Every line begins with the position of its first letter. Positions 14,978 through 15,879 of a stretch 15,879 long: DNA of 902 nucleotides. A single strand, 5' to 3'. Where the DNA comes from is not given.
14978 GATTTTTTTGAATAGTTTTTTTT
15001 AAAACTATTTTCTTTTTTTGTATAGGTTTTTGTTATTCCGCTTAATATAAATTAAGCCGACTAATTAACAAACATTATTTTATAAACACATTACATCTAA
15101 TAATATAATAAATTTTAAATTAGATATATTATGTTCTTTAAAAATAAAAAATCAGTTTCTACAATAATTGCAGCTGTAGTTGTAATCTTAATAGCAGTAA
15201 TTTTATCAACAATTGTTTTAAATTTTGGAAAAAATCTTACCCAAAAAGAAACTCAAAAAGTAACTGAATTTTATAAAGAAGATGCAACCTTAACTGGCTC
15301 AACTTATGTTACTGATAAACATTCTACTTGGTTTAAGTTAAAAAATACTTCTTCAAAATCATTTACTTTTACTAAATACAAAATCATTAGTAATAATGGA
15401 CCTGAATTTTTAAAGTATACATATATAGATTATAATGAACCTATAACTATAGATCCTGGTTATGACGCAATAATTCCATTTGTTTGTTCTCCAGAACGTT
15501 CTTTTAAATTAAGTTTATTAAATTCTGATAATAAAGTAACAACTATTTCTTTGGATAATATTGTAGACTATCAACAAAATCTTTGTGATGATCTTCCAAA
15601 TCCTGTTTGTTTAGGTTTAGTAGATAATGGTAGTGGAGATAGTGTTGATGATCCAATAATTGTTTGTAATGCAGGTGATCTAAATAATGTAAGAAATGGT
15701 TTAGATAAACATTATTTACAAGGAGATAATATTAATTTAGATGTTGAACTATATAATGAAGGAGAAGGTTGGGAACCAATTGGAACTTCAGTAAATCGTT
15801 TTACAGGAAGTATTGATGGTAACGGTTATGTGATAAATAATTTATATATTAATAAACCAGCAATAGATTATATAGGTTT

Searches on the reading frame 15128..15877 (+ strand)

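Call 8: search_protein_families(library=pfam, max_evalue=0.01, proteins=[window:15128-15877:+])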
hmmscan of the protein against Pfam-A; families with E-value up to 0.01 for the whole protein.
window:15128-15877:+ (250 aa): 1 family
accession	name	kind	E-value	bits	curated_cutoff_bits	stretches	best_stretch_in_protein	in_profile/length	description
PF01917.21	Arch_flagellin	-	0.0027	18.5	29.5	1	9-107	4-112/162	Archaebacterial flagellin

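Call 79: search_protein_families(library=pfam, max_evalue=0.01, proteins=[window:15128-15877:+])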
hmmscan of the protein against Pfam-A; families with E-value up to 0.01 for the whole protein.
window:15128-15877:+ (250 aa): 1 family
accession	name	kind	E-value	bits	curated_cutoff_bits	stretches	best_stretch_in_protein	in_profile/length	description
PF01917.21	Arch_flagellin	-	0.0027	18.5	29.5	1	9-107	4-112/162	Archaebacterial flagellin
